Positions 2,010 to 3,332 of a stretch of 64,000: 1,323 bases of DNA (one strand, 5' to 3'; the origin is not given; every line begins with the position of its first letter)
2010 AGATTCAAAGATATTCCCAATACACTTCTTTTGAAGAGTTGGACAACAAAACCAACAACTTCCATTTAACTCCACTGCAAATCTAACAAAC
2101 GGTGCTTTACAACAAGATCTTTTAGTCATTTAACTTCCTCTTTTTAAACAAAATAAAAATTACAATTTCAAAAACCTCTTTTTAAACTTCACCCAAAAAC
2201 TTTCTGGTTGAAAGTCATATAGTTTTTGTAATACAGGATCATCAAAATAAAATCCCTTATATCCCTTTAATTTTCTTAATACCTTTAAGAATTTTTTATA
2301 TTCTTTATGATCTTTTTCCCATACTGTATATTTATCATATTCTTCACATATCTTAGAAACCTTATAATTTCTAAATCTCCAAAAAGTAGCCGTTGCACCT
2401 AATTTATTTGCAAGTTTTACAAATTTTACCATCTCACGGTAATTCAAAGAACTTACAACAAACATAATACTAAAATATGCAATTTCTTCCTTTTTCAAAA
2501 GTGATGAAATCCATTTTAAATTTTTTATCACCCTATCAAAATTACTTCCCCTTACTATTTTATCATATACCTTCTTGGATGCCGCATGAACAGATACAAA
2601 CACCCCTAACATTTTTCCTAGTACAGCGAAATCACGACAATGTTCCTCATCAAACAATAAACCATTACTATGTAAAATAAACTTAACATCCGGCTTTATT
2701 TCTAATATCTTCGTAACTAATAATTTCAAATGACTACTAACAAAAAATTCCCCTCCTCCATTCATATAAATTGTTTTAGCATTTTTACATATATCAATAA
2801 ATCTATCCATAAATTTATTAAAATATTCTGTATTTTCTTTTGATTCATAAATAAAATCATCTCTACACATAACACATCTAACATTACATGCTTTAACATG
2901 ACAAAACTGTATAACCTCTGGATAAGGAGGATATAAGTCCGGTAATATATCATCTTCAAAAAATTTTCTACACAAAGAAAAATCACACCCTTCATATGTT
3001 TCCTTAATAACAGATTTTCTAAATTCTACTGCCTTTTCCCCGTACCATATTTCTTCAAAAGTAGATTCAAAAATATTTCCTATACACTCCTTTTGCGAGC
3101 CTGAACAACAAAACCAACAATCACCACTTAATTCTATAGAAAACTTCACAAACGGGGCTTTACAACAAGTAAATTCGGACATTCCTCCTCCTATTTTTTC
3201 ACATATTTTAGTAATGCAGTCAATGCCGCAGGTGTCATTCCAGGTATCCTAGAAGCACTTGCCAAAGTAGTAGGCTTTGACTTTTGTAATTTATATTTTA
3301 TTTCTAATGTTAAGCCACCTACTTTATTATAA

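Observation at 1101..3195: Tandem-duplicated radical-SAM enzymes with the SPASM-like domain before the CX3CX2C core, co-transcribed with mnmG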

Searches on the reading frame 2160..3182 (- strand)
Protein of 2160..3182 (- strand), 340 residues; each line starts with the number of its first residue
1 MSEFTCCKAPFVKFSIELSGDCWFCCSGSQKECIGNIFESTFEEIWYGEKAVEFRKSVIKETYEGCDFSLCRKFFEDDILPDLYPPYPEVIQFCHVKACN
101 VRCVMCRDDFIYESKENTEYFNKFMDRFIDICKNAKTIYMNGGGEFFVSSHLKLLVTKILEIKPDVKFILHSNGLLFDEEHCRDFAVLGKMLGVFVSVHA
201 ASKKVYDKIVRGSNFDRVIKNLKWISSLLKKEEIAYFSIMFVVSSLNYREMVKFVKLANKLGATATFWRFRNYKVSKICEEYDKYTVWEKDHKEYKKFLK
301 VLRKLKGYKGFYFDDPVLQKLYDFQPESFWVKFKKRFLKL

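Call 3: search_protein_families(library=pfam, proteins=[window:2160-3182:-], max_evalue=10)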
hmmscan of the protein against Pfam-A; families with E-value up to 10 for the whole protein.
window:2160-3182:- (340 aa): 5 families
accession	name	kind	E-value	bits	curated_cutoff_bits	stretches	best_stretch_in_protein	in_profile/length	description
PF04055.27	Radical_SAM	-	2.6e-13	50.9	29.5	1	95-257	3-165/166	Radical SAM superfamily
PF13186.11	SPASM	-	2.5e-08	34.5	21.5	1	7-66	1-63/67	Iron-sulfur cluster-binding domain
PF13353.11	Fer4_12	-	1.9e-06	28.6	22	1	94-218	10-136/137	4Fe-4S single cluster domain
PF04385.20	FAINT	-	0.17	12.4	20.7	1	271-309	31-67/78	Domain of unknown function, DUF529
PF09784.14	L31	-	3.7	8.4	22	1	280-304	65-89/102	Mitochondrial ribosomal protein L31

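Call 4: search_protein_families(library=ncbifam, proteins=[window:2160-3182:-], max_evalue=10)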
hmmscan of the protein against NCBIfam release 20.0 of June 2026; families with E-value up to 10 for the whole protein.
window:2160-3182:- (340 aa): 22 families
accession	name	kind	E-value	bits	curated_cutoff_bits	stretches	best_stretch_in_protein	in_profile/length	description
TIGR04317.1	W_rSAM_matur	equivalog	4.1e-19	68.9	380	2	97-266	12-179/349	tungsten cofactor oxidoreductase radical SAM maturase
TIGR04311.1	rSAM_Geo_metal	subfamily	7.1e-17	61.5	400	2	87-266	1-182/423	radical SAM/SPASM family putative metalloenzyme maturase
NF033640.1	N_Twi_rSAM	subfamily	2.1e-14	53.4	170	2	97-266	119-300/398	twitch domain-containing radical SAM protein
TIGR03962.1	mycofact_rSAM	equivalog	8.5e-12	44.9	265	1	96-272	19-187/339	mycofactocin radical SAM maturase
TIGR03977.1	rSAM_pair_HxsC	equivalog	9.2e-11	41.2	267.9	1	97-259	33-191/292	His-Xaa-Ser system radical SAM maturase HxsC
TIGR04321.1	spiroSPASM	subfamily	2.5e-10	39.6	250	2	92-272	234-419/510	spiro-SPASM protein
TIGR04545.1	rSAM_ahbD_hemeb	equivalog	1.9e-09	37.4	500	1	96-266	7-170/339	heme b synthase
TIGR04250.1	SCM_rSAM_ScmE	equivalog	6.3e-09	35.2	400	1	97-255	11-162/358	SynChlorMet cassette radical SAM/SPASM protein ScmE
TIGR02666.1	moaA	equivalog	1.6e-08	33.9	284.05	1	98-273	19-195/336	GTP 3',8-cyclase MoaA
NF038283.1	viperin_w_prok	equivalog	4.2e-08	32.7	180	1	90-301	3-212/281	viperin family antiviral radical SAM protein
TIGR02668.1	moaA_archaeal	equivalog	5.5e-07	28.9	325.25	1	97-274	18-190/303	GTP 3',8-cyclase MoaA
TIGR04133.1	rSAM_w_lipo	hypoth_equivalog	1.4e-06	27.5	425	1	94-304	30-233/350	TIGR04133 family radical SAM/SPASM protein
NF001199.0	PRK00164.2-1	equivalog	6.9e-06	25.4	231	1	97-276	20-193/308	GTP 3',8-cyclase MoaA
NF041298.1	rSAM_mat_DynA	equivalog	6.2e-05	22.1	450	2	11-68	254-313/356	dynobactin maturation radical SAM/SPASM protein DynA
TIGR04167.1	rSAM_SeCys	equivalog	0.00038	19.8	300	1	89-228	8-146/303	arsenosugar biosynthesis radical SAM (seleno)protein ArsS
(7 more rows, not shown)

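Call 8: find_homologous_proteins(query=window:2160-3182:-)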
Query window:2160-3182:- (340 aa): 32 proteins with E <= 0.001 among 816 candidates.
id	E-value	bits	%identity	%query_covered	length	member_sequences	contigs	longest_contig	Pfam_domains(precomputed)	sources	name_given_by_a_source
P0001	2.7e-221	752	96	99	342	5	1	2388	PF13186.12,PF04055.28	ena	-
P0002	1.3e-200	684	87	99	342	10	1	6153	PF13186.12,PF04055.28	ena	-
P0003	4.3e-182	623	80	99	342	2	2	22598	PF13186.12,PF04055.28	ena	-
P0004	1.9e-106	375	52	97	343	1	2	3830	PF13186.12,PF04055.28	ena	-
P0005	3.5e-106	374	51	97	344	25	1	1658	PF13186.12,PF04055.28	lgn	-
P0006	2.1e-105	371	51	97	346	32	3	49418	PF13186.12,PF04055.28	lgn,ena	-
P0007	1.2e-103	365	50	98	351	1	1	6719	PF13186.12,PF04055.28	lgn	-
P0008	3.8e-103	364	50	99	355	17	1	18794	PF13186.12,PF04055.28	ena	-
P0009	1.6e-101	358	52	94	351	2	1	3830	PF13186.12,PF04055.28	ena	-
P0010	2.0e-101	358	50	97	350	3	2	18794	PF13186.12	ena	-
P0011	4.0e-101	357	50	98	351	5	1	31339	PF13186.12,PF04055.28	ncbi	-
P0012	1.4e-100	355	49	97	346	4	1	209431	PF13186.12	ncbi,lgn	-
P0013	4.2e-100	354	50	97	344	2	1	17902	PF13186.12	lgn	-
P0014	5.0e-98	347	47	98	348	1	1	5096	PF13186.12,PF04055.28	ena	-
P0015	1.3e-97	346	48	98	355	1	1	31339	PF13186.12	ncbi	-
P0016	4.7e-97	344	49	97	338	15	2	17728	PF13186.12,PF04055.28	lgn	-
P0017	2.9e-96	341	46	96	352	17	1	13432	PF13186.12,PF04055.28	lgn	-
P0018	2.4e-94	335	49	97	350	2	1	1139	PF13186.12,PF04055.28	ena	-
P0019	2.0e-93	332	46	98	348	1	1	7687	PF13186.12,PF04055.28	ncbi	-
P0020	4.4e-93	331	45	98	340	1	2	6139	PF13186.12,PF04055.28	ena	-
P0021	4.7e-89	317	46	97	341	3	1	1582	PF13186.12,PF04055.28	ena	-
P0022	5.4e-71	258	39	87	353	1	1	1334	PF13186.12,PF04055.28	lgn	-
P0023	5.5e-69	251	41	96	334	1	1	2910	PF13186.12,PF04055.28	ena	-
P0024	7.0e-64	235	40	98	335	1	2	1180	PF13186.12,PF04055.28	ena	-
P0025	3.8e-60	222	37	88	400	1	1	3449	PF13186.12,PF04055.28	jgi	jgi:radical SAM protein with 4Fe4S-binding SPASM domain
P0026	6.2e-60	222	37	89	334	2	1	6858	PF13186.12,PF04055.28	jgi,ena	-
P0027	1.6e-58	217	34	95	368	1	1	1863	PF13186.12,PF04055.28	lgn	-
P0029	1.7e-54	204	34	95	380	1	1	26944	PF13186.12,PF04055.28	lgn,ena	-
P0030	2.5e-44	170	35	88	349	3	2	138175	PF13186.12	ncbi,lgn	-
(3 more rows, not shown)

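Call 9: search_solved_structures(query=window:2160-3182:-, max_evalue=1, show_alignments=2)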
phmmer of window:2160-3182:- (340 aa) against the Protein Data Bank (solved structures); distinct sequences matched with E-value up to 1: 2.
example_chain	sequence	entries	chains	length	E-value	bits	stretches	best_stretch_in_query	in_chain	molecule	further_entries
4m7s_A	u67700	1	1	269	3.4e-05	26.7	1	15-73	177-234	BtrN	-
4m7t_A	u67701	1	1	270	3.8e-05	26.5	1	15-72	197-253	BtrN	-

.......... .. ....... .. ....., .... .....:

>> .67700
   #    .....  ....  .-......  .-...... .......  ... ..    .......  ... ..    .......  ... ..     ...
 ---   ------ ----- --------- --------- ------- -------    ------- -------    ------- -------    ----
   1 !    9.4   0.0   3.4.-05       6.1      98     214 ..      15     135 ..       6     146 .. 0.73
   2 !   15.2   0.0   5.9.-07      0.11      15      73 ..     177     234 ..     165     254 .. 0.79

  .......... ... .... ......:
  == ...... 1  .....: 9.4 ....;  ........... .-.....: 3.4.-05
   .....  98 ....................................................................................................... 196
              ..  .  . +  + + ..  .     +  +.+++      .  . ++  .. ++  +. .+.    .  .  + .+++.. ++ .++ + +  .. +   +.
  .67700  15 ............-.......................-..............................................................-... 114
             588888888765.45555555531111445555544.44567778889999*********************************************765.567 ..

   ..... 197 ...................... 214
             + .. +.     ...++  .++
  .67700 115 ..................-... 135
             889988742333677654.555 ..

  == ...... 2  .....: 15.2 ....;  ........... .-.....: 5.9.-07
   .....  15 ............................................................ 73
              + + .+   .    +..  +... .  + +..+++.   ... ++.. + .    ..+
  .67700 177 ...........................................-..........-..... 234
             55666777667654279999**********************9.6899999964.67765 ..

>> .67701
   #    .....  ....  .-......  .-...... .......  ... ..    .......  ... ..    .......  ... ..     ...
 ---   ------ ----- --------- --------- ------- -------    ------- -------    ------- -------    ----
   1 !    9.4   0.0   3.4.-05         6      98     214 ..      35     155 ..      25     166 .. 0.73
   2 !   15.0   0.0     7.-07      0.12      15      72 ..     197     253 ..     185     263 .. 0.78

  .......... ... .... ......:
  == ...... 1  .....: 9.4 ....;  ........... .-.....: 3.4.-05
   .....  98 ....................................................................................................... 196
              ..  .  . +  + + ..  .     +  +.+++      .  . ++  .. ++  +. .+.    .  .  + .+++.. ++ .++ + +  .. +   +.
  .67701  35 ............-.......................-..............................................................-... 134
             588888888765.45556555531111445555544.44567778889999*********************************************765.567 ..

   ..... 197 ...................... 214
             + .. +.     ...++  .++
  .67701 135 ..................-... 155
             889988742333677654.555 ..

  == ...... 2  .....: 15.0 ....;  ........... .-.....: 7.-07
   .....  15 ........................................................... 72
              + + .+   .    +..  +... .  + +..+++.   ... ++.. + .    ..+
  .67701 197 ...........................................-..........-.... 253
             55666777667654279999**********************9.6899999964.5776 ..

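Call 11: find_encoding_contigs(protein=P0012, flank=10000, max_places=3)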
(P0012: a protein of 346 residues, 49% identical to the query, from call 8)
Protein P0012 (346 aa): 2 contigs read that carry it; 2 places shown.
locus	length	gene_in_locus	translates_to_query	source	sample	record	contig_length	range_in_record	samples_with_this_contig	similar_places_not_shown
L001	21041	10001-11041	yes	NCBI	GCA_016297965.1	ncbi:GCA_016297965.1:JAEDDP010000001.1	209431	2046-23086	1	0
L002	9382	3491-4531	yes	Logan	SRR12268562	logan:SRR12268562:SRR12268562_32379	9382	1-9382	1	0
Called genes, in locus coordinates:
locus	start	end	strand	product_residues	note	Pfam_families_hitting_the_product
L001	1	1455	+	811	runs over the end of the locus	PF03135:CagE_TrbE_VirB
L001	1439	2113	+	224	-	-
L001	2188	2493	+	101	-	PF09538:FYDLN_acid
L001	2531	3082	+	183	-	PF00011:HSP20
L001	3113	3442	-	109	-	-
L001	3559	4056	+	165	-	-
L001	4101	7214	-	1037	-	PF00133:tRNA-synt_1, PF09334:tRNA-synt_1g (weak), PF08264:Anticodon_1, PF19302:DUF5915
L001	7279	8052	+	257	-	PF00702:Hydrolase, PF08282:Hydrolase_3 (faint), PF13419:HAD_2, PF13242:Hydrolase_like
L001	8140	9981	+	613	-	PF01134:GIDA, PF03486:HI0933_like (faint), PF07992:Pyr_redox_2 (weak), PF12831:FAD_oxidored, PF21680:GIDA_C_1st, PF13932:SAM_GIDA_C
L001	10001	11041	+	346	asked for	PF13186:SPASM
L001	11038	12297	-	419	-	PF01011:PQQ (faint), PF25293:Beta-prop_EMC1_N (faint), PF13570:Beta-prop_ACSF4 (weak), PF13360:PQQ_2, PF13570:Beta-prop_ACSF4 (weak)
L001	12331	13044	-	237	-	PF09976:TPR_21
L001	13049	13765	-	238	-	PF01138:RNase_PH, PF03725:RNase_PH_C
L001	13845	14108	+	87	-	-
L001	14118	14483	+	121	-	PF05164:ZapA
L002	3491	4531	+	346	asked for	PF13186:SPASM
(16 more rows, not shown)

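Call 12: find_encoding_contigs(protein=P0011, flank=10000, max_places=3)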
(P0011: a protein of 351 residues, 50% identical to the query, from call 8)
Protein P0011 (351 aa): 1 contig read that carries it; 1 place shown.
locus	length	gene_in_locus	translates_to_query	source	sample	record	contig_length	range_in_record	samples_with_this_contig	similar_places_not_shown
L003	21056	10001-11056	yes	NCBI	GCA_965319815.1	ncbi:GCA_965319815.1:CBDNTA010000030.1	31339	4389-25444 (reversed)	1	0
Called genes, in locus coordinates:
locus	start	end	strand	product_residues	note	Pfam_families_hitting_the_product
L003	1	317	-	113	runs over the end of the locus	-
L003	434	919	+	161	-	-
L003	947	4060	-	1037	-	PF00133:tRNA-synt_1, PF09334:tRNA-synt_1g (weak), PF08264:Anticodon_1, PF19302:DUF5915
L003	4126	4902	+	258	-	PF00702:Hydrolase, PF08282:Hydrolase_3 (faint), PF13419:HAD_2, PF13242:Hydrolase_like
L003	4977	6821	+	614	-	PF01134:GIDA, PF07992:Pyr_redox_2 (faint), PF12831:FAD_oxidored (weak), PF21680:GIDA_C_1st, PF13932:SAM_GIDA_C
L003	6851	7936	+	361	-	PF13186:SPASM, PF04055:Radical_SAM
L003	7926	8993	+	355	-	PF13186:SPASM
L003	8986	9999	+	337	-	PF13186:SPASM, PF04055:Radical_SAM (weak)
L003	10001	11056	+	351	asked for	PF13186:SPASM, PF04055:Radical_SAM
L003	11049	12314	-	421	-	PF01011:PQQ (faint), PF13570:Beta-prop_ACSF4 (weak), PF13360:PQQ_2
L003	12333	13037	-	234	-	PF10858:DUF2659, PF09976:TPR_21, PF13181:TPR_8 (faint)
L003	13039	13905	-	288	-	PF01138:RNase_PH, PF03725:RNase_PH_C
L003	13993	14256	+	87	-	-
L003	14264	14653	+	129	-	PF05164:ZapA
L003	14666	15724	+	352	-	PF09731:Mitofilin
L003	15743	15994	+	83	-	-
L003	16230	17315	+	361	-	PF01757:Acyl_transf_3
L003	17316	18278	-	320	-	PF01073:3Beta_HSD, PF01370:Epimerase, PF02719:Polysacc_synt_2, PF04321:RmlD_sub_bind, PF05368:NmrA (faint), PF13460:NAD_binding_10 (weak), PF16363:GDP_Man_Dehyd, PF07993:NAD_binding_4 (weak), +1 more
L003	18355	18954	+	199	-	PF23023:Anti-Pycsar_Apyc1, PF00753:Lactamase_B, PF12706:Lactamase_B_2 (weak)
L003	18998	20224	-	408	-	PF03330:DPBB_1, PF05036:SPOR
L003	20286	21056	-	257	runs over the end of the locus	PF02673:BacA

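Call 13: find_encoding_contigs(protein=P0030, flank=10000, max_places=3)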
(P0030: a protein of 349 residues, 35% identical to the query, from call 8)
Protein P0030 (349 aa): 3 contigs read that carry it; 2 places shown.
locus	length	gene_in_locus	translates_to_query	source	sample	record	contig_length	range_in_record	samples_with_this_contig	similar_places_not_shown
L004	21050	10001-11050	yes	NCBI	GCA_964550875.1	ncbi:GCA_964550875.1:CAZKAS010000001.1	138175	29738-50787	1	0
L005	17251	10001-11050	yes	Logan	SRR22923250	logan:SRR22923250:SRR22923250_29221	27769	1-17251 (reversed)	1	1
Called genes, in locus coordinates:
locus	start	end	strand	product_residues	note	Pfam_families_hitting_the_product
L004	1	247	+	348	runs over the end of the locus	PF13186:SPASM, PF04055:Radical_SAM (weak)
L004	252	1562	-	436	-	PF01134:GIDA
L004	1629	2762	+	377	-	PF01656:CbiA, PF10609:ParA (weak), PF13614:AAA_31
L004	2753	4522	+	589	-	-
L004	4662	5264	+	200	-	PF01476:LysM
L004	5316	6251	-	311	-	PF04055:Radical_SAM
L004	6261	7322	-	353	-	PF02463:SMC_N (weak), PF03215:Rad17 (faint), PF00005:ABC_tran, PF13304:AAA_21 (faint), PF17912:OB_MalK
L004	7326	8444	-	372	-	PF00512:HisKA, PF02518:HATPase_c (weak)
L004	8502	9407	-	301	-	PF00072:Response_reg, PF01740:STAS (weak)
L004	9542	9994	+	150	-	PF03938:OmpH (weak)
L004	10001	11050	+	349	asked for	PF13186:SPASM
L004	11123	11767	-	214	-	PF01791:DeoC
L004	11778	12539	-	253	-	PF11967:RecO_N, PF02565:RecO_C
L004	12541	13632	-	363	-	PF00437:T2SSE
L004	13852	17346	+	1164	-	PF02463:SMC_N, PF13476:AAA_23, PF06470:SMC_hinge, PF13304:AAA_21 (weak)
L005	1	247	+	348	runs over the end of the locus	PF13186:SPASM, PF04055:Radical_SAM (weak)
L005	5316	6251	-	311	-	PF04055:Radical_SAM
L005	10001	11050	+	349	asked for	PF13186:SPASM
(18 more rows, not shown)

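Call 14: find_encoding_contigs(protein=P0006, flank=10000, max_places=3)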
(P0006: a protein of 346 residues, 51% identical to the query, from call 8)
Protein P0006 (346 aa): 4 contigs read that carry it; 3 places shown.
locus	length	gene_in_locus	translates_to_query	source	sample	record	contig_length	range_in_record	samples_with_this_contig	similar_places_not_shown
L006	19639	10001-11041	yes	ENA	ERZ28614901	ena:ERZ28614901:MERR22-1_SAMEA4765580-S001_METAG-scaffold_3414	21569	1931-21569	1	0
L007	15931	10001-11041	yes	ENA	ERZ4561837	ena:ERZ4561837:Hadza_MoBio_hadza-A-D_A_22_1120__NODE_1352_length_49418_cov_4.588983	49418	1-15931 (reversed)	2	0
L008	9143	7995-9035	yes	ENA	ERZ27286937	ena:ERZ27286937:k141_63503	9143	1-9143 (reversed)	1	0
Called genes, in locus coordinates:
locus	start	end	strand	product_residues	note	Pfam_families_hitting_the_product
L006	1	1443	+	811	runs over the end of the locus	PF03135:CagE_TrbE_VirB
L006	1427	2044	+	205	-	-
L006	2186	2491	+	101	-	PF09538:FYDLN_acid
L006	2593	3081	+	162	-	PF00011:HSP20, PF17886:ArsA_HSP20 (faint)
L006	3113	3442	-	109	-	-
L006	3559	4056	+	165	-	-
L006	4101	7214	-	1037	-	PF00133:tRNA-synt_1, PF09334:tRNA-synt_1g (weak), PF08264:Anticodon_1, PF19302:DUF5915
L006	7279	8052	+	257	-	PF00702:Hydrolase, PF08282:Hydrolase_3 (faint), PF13419:HAD_2, PF13242:Hydrolase_like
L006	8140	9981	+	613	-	PF01134:GIDA, PF03486:HI0933_like (faint), PF07992:Pyr_redox_2 (weak), PF12831:FAD_oxidored, PF21680:GIDA_C_1st, PF13932:SAM_GIDA_C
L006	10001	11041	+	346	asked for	PF13186:SPASM, PF04055:Radical_SAM (weak)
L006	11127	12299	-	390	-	-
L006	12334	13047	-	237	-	PF09976:TPR_21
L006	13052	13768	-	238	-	PF01138:RNase_PH, PF03725:RNase_PH_C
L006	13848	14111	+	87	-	-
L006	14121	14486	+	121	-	PF05164:ZapA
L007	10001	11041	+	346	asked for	PF13186:SPASM, PF04055:Radical_SAM (weak)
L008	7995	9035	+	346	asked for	PF13186:SPASM, PF04055:Radical_SAM (weak)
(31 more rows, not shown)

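Call 15: find_encoding_contigs(protein=P0029, flank=10000, max_places=3)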
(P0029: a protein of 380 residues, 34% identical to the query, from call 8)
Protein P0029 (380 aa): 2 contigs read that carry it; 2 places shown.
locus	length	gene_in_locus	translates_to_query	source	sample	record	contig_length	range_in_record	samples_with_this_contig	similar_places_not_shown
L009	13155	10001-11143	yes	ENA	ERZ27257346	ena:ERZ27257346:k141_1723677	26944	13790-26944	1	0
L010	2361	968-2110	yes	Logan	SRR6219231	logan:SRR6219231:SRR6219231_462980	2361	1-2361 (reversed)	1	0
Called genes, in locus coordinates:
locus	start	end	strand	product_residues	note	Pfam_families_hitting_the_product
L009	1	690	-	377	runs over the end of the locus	PF00478:IMPDH, PF03060:NMO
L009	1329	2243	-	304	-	PF00215:OMPdecase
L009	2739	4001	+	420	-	PF01979:Amidohydro_1, PF07969:Amidohydro_3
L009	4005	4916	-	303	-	PF13793:Pribosyltran_N, PF00156:Pribosyltran, PF14572:Pribosyl_synth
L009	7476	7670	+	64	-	-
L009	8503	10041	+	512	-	-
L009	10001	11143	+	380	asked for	PF13186:SPASM, PF04055:Radical_SAM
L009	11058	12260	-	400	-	PF12704:MacB_PCD, PF02687:FtsX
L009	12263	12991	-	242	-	PF00005:ABC_tran, PF13304:AAA_21 (faint)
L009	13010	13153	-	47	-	?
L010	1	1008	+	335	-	?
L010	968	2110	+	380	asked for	PF13186:SPASM, PF04055:Radical_SAM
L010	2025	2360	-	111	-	?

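Call 17: find_related_loci(query=A2, collection=genome_contigs, flank=8000)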
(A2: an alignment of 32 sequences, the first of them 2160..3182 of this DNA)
Query A2 (340 aa) in genome_contigs; peptide patterns used: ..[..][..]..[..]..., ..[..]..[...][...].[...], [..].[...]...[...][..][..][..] (x = any residue, [..] = any of these).
185 stretches matched a pattern; 108 encode a relative of the query (tblastn E <= 1e-3); the best 80 are kept; 78 distinct loci.
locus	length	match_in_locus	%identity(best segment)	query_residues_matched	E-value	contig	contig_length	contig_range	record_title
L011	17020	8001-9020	49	7-336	3e-105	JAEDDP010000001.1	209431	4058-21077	MAG: Alphaproteobacteria bacterium isolate MAG035 NODE_15_length_209431_cov_7.402763, whole genome shotgun sequence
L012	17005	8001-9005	46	7-332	4e-101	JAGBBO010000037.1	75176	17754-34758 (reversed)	MAG: Alphaproteobacteria bacterium isolate RGIG8969 Water_deer_Rectum-2__c398344, whole genome shotgun sequence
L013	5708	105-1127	45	6-339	3e-96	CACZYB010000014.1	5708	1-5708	MAG: uncultured proteobacterium isolate RUG13061 genome assembly, contig: RUG13061_asm_14, whole genome shotgun sequence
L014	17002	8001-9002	44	1-329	1e-93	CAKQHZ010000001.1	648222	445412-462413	MAG: uncultured Alphaproteobacteria bacterium isolate REFINED_METABAT215_TOP10_CONTIGS_1500_ASSEMBLY_K77_MERGED__Hadza_M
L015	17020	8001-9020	43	5-339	7e-93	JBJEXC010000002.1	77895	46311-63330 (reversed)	MAG: Alphaproteobacteria bacterium isolate LOHA32_bin.034 NODE_118_length_77895_cov_8.213541, whole genome shotgun seque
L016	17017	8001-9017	41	7-337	2e-85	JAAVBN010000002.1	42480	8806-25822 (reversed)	MAG: bacterium isolate Mgla_MAG_18-bin_5 c_000000015942, whole genome shotgun sequence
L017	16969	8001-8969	43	6-321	8e-84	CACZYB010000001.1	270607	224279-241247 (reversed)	MAG: uncultured proteobacterium isolate RUG13061 genome assembly, contig: RUG13061_asm_1, whole genome shotgun sequence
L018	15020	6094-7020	38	7-303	7e-77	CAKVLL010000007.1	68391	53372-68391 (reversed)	MAG: uncultured Candidatus Melainabacteria bacterium isolate REFINED_METABAT215_TOP10_CONTIGS_1500_ASSEMBLY_K77_MERGED__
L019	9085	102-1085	41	5-331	4e-73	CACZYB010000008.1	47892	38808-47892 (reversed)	MAG: uncultured proteobacterium isolate RUG13061 genome assembly, contig: RUG13061_asm_8, whole genome shotgun sequence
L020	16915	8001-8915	39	7-303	1e-70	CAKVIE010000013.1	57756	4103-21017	MAG: uncultured Candidatus Melainabacteria bacterium isolate REFINED_METABAT215_TOP10_CONTIGS_1500_ASSEMBLY_K77_MERGED__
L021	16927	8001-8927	37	2-303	3e-69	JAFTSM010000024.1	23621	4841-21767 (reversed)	MAG: Candidatus Gastranaerophilales bacterium isolate RGIG4109 Roe_deer_Cecum.Co__c491235, whole genome shotgun sequence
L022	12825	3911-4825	38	7-303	4e-68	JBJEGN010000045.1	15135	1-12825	MAG: Candidatus Gastranaerophilaceae bacterium isolate LOHA11_bin.028 NODE_1935_length_15135_cov_7.628846, whole genome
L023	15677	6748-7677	38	7-304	4e-67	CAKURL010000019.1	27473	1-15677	MAG: uncultured Candidatus Melainabacteria bacterium isolate REFINED_METABAT215_TOP10_CONTIGS_1500_ASSEMBLY_K77_MERGED__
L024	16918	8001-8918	37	7-303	1e-65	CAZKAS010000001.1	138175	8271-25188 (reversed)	MAG TPA_asm: uncultured Muribaculaceae bacterium isolate SRP313737_co1_50 genome assembly, contig: NODE_152_length_13817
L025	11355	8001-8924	37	1-303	8e-65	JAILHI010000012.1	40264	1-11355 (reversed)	MAG: Candidatus Gastranaerophilales bacterium isolate RUI120 k141_12779306_flag=1_multi=13.0000_len=40264, whole genome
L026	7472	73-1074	35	1-339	5e-65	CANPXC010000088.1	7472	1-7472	MAG: Candidatus Gastranaerophilales bacterium isolate Lapin-004__bin83 genome assembly, contig: Lapin-004__NODE_13506_le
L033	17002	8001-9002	34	1-339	2e-61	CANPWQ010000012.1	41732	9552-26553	MAG: Candidatus Gastranaerophilales bacterium isolate Lapin-005__bin31 genome assembly, contig: Lapin-005__NODE_1168_len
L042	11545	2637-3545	37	4-303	6e-58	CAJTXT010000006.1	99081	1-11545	TPA_asm: uncultured Vampirovibrio sp. isolate MGBC124931 genome assembly, contig: MGBC124931.6, whole genome shotgun seq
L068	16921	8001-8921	32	7-302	9e-44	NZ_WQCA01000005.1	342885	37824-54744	Ruegeria arenilitoris strain HKCCD6430 NODE_5, whole genome shotgun sequence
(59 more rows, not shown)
